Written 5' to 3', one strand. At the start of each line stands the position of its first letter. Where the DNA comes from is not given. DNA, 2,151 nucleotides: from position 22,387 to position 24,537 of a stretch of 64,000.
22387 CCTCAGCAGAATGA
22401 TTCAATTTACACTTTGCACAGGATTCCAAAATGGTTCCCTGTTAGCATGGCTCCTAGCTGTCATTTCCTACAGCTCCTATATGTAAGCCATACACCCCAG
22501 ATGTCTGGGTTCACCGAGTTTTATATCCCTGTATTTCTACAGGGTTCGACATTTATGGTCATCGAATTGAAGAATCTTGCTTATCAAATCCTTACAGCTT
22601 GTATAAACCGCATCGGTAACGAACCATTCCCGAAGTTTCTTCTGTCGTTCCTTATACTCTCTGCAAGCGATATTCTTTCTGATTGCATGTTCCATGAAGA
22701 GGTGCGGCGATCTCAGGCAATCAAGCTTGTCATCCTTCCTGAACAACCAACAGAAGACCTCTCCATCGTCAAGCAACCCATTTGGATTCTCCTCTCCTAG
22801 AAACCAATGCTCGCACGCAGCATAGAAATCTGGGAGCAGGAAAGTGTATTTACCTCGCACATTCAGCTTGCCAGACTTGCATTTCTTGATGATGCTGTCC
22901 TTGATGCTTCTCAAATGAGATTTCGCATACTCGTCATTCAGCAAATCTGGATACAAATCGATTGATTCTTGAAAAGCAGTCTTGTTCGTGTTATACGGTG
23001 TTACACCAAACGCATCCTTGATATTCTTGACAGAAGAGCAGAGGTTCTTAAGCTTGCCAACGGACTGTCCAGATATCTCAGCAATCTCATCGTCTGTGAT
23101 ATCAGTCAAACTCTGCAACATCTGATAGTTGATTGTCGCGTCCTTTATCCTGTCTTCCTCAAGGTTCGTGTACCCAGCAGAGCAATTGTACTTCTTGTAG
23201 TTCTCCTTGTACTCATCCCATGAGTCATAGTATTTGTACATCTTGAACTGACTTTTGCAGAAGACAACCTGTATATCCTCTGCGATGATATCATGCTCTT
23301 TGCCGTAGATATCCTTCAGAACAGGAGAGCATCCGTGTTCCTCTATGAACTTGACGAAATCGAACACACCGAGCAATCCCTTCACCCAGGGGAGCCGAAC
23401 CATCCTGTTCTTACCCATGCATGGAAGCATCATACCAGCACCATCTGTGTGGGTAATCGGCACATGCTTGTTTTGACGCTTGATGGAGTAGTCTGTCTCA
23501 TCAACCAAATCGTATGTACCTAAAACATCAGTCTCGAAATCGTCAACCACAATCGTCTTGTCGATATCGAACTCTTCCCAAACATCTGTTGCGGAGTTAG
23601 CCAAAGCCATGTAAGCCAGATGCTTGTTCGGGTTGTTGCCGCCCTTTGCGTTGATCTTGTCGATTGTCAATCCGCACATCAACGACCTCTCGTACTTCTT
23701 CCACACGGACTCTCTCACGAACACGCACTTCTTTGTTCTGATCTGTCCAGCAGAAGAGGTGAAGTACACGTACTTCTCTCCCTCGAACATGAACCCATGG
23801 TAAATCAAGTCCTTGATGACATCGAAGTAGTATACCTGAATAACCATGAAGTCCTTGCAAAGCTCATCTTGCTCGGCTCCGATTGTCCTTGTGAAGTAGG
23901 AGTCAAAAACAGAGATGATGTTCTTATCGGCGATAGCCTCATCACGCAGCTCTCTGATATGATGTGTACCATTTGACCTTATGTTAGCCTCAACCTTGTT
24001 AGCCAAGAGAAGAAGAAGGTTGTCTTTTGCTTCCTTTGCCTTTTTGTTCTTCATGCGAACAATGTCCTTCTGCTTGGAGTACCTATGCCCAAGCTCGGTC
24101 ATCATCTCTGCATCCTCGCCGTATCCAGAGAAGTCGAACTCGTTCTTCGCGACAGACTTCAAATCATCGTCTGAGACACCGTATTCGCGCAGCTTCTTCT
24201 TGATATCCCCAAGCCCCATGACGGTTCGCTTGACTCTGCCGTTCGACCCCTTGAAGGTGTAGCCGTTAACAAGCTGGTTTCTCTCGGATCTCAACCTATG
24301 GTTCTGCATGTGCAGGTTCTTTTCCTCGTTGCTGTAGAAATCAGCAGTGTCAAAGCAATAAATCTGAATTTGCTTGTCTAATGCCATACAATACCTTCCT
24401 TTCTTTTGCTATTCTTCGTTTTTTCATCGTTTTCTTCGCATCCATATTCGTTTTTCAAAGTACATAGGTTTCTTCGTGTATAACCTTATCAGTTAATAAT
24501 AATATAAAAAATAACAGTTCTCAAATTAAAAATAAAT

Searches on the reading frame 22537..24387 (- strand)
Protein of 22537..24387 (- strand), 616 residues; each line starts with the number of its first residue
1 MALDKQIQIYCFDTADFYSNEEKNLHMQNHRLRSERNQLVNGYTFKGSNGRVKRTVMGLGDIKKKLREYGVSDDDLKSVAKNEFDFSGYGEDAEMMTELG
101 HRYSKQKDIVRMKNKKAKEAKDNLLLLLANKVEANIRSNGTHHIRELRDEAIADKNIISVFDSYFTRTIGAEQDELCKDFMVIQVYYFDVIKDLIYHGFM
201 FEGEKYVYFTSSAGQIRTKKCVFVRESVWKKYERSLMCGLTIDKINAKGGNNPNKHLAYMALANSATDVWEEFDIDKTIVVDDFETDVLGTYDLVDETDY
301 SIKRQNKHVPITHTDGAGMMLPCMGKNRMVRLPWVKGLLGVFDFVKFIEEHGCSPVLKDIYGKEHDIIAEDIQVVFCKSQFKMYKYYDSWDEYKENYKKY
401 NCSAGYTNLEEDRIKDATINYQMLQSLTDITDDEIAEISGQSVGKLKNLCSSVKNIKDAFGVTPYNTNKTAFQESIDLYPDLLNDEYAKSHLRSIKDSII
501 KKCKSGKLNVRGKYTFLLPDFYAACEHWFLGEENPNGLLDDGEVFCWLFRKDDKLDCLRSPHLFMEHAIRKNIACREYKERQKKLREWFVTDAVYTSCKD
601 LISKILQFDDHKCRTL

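Call 84: search_protein_families(library=phrogs, proteins=[window:22537-24387:-], max_evalue=0.00001)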
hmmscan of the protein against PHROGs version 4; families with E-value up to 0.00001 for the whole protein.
window:22537-24387:- (616 aa): 2 families
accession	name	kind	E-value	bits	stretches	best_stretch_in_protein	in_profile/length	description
phrog_8308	-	unknown function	5.4e-179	598.5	1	3-609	2-550/847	-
phrog_25339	-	unknown function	6.3e-27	95.4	1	329-589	274-532/558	-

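Call 99: search_protein_families(library=pfam, proteins=[window:22537-24387:-], max_evalue=0.001)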
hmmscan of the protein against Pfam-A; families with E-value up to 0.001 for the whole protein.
window:22537-24387:- (616 aa): 1 family
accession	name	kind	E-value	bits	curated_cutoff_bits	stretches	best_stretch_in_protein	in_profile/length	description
PF05183.17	RdRP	-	1.8e-07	30.7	23.8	1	184-320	51-169/582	RNA dependent RNA polymerase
